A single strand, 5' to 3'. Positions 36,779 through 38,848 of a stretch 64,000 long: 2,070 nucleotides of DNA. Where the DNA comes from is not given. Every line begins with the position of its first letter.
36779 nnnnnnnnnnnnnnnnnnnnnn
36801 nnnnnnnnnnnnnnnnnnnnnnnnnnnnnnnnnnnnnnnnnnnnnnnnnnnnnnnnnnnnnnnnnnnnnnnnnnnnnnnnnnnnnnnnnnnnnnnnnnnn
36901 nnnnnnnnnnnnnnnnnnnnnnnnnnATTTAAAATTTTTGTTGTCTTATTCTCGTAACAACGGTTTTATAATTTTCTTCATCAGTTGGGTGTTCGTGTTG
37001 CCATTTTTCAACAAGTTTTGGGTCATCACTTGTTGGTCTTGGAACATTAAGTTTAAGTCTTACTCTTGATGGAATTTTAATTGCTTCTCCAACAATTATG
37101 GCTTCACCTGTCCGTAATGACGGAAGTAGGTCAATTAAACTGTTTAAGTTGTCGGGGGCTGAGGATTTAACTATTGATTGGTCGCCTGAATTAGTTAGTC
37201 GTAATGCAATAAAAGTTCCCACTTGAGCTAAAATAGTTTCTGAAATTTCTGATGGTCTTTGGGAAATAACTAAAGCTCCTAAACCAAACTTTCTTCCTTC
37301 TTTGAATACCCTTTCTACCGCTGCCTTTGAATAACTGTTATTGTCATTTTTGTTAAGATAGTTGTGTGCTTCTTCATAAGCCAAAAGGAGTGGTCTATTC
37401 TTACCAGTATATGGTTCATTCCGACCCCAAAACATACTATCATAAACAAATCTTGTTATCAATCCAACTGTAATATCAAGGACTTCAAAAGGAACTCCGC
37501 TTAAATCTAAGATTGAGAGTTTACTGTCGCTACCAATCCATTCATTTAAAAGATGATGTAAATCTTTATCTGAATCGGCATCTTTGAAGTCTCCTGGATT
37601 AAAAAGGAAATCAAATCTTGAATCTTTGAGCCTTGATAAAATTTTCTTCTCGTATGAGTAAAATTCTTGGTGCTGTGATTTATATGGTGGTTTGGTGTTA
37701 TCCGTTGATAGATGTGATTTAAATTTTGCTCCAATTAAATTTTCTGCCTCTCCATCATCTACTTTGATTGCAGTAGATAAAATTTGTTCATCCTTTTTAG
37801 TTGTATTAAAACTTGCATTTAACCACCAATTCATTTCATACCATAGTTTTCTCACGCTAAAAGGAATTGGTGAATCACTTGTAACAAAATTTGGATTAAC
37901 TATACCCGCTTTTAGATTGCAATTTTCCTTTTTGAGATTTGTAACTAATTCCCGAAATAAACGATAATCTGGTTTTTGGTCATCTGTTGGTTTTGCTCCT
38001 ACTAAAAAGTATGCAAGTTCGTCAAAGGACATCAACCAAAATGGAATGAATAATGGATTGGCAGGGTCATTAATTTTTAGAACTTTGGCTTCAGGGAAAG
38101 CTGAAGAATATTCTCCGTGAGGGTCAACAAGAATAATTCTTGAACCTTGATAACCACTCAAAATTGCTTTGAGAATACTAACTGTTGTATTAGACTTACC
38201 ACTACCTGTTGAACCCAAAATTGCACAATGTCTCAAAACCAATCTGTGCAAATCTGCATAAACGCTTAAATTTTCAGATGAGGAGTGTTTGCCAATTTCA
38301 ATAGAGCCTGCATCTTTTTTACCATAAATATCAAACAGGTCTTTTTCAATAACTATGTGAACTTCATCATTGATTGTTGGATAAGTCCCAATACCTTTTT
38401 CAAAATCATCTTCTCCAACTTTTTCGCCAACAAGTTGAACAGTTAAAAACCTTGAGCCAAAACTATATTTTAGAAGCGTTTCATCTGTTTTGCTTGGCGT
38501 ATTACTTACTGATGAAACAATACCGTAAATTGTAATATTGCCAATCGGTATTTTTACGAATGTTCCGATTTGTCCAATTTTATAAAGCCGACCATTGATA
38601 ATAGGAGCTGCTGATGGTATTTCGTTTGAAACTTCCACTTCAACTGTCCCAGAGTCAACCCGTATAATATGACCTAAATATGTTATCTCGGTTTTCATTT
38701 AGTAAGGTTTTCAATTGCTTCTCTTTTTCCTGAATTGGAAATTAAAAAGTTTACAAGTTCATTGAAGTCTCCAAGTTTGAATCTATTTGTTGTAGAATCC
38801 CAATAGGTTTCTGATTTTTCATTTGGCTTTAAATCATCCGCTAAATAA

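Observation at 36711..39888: SIR2-HerA antiphage operon with a translationally coupled third gene encoding a stand-alone KTSC-domain protein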

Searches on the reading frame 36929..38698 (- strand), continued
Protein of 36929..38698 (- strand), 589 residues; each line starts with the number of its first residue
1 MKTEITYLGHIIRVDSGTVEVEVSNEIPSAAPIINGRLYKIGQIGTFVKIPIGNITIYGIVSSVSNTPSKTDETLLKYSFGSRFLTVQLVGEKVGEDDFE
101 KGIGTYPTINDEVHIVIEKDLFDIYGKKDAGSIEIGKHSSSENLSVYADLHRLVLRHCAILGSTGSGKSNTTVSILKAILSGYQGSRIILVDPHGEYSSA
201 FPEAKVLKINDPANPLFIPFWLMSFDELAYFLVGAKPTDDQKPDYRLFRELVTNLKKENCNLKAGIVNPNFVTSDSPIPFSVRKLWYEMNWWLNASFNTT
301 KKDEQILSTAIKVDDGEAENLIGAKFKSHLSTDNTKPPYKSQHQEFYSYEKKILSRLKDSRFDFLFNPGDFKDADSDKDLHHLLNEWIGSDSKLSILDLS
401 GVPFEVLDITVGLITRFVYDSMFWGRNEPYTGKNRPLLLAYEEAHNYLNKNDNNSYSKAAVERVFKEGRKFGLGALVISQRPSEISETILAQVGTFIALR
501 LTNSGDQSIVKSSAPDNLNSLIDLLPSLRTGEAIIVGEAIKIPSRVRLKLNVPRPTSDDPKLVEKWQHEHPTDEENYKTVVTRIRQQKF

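Call 40: search_solved_structures(query=window:36929-38698:-, max_evalue=0.00001, show_alignments=2)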
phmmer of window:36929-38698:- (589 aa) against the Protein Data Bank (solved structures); distinct sequences matched with E-value up to 0.00001: 9.
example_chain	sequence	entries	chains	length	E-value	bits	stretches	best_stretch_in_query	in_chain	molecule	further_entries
8wiv_A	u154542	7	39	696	7.4e-123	414.3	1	5-588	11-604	Helicase HerA central domain-containing protein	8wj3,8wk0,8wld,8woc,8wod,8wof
8xau_A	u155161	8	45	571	1.5e-68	235.1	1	140-571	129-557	ATP-binding protein | HerA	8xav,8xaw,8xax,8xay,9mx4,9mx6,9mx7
9c1m_M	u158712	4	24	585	1.5e-67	231.7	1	43-585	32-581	ATP-binding protein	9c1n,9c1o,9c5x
8ziq_M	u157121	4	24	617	4.5e-59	203.7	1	86-568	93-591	HerA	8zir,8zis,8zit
4d2i_A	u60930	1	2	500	1.9e-33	119.2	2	392-568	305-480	HERA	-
8j4u_M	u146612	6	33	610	1.8e-31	112.6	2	433-567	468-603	Nucleoside triphosphate hydrolase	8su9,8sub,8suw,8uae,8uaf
9x1l_A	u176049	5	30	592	2.8e-30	108.7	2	425-549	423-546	DNA helicase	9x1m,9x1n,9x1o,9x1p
8yho_A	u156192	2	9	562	6.8e-24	87.6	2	413-560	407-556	DUF87 domain-containing protein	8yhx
8wet_A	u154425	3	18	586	2.9e-10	42.6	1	372-513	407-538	TdpA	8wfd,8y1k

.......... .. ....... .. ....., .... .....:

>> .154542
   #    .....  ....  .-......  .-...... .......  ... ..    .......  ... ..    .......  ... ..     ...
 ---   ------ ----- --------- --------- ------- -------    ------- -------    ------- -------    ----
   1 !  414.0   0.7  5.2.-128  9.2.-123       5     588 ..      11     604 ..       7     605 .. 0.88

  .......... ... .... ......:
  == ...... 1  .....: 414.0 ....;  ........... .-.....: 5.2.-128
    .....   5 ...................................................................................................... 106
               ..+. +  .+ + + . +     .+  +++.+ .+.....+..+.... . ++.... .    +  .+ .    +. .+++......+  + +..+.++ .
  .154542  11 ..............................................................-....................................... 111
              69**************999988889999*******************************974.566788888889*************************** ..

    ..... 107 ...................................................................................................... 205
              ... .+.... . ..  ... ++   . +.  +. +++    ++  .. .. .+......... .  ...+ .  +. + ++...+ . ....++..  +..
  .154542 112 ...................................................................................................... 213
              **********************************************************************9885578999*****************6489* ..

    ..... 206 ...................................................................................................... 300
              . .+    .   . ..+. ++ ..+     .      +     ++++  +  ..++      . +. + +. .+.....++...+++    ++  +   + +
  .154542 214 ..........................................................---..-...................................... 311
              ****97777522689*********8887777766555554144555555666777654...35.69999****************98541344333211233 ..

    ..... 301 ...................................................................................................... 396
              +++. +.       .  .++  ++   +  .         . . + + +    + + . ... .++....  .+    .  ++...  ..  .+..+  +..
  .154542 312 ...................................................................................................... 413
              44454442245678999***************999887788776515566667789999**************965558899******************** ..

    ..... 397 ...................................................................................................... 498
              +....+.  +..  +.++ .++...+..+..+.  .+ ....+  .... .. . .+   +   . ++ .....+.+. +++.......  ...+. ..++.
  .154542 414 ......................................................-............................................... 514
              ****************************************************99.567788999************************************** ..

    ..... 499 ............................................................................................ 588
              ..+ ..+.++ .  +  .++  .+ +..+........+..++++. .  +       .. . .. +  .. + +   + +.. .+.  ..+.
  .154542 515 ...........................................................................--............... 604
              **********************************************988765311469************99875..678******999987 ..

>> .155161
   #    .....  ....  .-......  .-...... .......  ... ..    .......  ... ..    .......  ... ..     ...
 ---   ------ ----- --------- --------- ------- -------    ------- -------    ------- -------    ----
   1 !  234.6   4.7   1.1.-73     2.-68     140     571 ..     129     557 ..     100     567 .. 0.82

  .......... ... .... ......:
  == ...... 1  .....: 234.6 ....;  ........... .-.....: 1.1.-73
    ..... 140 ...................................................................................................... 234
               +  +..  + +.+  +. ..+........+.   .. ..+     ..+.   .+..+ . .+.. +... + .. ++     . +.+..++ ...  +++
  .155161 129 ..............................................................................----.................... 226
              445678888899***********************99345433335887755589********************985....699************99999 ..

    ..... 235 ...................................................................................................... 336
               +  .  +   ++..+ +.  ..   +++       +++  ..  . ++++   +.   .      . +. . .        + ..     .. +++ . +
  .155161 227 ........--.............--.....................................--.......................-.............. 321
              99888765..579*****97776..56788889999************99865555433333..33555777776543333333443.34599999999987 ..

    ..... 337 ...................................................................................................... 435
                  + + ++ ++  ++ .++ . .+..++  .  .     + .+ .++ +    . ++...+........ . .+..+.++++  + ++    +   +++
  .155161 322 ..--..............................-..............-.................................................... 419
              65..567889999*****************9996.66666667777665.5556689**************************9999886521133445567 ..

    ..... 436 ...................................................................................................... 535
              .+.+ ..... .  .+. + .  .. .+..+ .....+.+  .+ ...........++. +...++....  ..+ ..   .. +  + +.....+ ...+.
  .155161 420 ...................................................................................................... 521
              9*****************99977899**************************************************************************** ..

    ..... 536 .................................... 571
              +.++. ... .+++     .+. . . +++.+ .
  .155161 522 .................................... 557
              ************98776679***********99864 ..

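Call 63: search_protein_families(library=pfam, proteins=[L036:1939-3114:+, L081:2734-3912:+, L082:2551-3744:+], max_evalue=0.01)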
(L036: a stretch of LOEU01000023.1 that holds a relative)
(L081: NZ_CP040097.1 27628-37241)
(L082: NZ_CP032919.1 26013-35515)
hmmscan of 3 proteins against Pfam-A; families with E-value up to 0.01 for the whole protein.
L036:1939-3114:+ (391 aa): 2 families
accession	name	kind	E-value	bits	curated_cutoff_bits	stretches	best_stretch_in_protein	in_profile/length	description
PF13619.11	KTSC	-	9.4e-22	76.9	25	1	8-64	2-58/58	KTSC domain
PF04471.18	Mrr_cat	-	0.00021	21.8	21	0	287-344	41-97/115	Restriction endonuclease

L081:2734-3912:+ (392 aa): 0 families

L082:2551-3744:+ (397 aa): 0 families

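Call 66: find_related_loci(query=A2, collection=metagenome_contigs, flank=3500)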
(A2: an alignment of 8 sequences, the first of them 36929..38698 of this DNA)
Query A2 (589 aa) in metagenome_contigs; peptide patterns used: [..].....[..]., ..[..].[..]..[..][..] (x = any residue, [..] = any of these).
600 stretches matched a pattern (row limit reached: there are more); 589 encode a relative of the query (tblastn E <= 1e-3); the best 80 are kept; 80 distinct loci.
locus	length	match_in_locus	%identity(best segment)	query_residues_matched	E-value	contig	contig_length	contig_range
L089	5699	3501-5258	79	3-588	0e+0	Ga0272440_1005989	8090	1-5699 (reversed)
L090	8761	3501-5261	79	1-589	0e+0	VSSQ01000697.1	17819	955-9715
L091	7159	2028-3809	73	1-589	0e+0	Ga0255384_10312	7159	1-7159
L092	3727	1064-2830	70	1-589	0e+0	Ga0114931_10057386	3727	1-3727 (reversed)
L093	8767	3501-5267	67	1-589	0e+0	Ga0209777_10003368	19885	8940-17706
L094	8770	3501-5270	66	1-589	0e+0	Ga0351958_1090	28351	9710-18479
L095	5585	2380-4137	63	1-588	0e+0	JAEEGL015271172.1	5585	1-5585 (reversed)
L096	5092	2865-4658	57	1-588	0e+0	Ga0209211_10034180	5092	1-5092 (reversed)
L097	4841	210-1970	46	1-589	0e+0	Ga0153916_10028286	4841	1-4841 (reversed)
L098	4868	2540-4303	47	1-588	0e+0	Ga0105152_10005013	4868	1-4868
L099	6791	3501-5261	47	1-589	3e-176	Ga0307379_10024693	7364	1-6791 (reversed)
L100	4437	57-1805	45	1-588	2e-174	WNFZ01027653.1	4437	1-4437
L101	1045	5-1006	71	254-589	2e-174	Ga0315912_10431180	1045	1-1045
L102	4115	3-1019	68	251-589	8e-153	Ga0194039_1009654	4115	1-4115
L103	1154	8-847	75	308-589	5e-154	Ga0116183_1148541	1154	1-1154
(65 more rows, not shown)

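Call 77: find_related_loci(query=A2, collection=viral_contigs, flank=3500)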
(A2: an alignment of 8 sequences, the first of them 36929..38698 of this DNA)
Query A2 (589 aa) in viral_contigs; peptide patterns used: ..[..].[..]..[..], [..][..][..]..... (x = any residue, [..] = any of these).
94 stretches matched a pattern; 50 encode a relative of the query (tblastn E <= 1e-3); 49 distinct loci.
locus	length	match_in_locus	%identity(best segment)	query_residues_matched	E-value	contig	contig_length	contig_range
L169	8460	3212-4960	41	6-587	7e-140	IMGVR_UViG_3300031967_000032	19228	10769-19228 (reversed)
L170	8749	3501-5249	41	6-587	7e-140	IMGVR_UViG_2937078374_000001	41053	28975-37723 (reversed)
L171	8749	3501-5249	41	6-587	4e-139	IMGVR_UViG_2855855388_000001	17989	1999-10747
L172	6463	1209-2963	40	3-588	2e-124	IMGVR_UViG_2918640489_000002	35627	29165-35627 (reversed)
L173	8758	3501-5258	38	6-569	4e-120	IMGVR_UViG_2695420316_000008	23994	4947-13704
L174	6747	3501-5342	37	1-587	1e-119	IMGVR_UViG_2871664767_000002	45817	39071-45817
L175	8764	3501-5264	40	1-588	2e-116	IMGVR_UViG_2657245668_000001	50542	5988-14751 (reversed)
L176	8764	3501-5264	40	1-588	2e-116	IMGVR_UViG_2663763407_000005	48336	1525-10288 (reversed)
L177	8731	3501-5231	37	6-565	3e-116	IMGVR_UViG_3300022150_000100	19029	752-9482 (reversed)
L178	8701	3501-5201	40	21-588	3e-114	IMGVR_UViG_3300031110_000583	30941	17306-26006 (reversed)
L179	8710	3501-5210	32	8-588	1e-80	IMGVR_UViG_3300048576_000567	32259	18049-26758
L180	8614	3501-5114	32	43-567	1e-73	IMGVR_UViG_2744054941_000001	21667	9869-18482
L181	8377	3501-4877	34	96-569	1e-71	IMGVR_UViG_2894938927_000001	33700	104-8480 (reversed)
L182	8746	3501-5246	31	15-573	6e-68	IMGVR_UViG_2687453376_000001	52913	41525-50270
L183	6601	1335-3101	30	8-583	1e-67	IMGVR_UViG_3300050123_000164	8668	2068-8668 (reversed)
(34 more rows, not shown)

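Call 89: predict_structure(alignment_id=A3)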
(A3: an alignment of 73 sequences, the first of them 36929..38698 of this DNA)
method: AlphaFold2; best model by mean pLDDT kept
length: 589 residues; sequences in the alignment: 73
mean_pLDDT: 61.4   pTM: 0.60
mean pLDDT of the five models: 61.4, 60.6, 60.4, 58.9, 57.9
residues with pLDDT >= 90: 48; 70-90: 225; 50-70: 108; < 50: 208
segments of 3 or more residues with pLDDT < 50: 1-169, 539-568, 587-589
pLDDT, mean of each block of 10 residues (from residue 1): 27 30 32 32 37 38 39 39 38 31 29 34 29 31 31 30 38 62 71 76 84 81 82 84 90 91 73 82 93 90 87 89 87 76 89 90 81 77 75 84 77 80 61 66 77 62 76 74 75 65 67 60 54 54 31 33 44 53 50
secondary structure, 60 per line:
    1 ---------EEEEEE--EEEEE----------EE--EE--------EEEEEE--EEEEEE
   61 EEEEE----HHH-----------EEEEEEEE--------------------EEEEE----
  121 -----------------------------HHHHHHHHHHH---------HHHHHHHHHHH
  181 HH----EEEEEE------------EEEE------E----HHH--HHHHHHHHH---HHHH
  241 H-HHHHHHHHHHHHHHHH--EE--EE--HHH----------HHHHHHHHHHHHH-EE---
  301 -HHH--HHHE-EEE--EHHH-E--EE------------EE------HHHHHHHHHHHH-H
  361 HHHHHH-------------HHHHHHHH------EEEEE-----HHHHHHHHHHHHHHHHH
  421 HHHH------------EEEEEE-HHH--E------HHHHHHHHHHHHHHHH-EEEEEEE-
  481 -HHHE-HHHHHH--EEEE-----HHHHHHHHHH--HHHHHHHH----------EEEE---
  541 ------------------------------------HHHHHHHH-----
elements in order: E10-15 E18-22 E47-52 E55-65 E84-91 E112-116 H150-160 H170-182 E187-192 E205-208 H225-233 H237-241 H243-258 H282-294 E312-314 H347-358 H360-366 H380-387 E394-398 H404-424 E437-442 H456-471 E473-479 H487-492 E495-498 H504-513 H516-523 E534-537 H577-584

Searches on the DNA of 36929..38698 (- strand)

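Call 25: search_dna_similar(query=L048:70-3242:+, collection=ecoli_genomes, mode=near, max_rows=15)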
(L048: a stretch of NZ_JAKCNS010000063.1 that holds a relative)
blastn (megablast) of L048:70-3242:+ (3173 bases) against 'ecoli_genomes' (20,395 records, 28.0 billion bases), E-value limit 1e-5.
No match.

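Call 27: search_dna_similar(query=L048:70-3242:+, collection=ecoli_genomes, mode=distant, max_rows=10)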
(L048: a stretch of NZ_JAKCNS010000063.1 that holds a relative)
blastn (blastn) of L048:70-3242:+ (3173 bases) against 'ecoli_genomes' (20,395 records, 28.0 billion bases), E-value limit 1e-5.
No match.
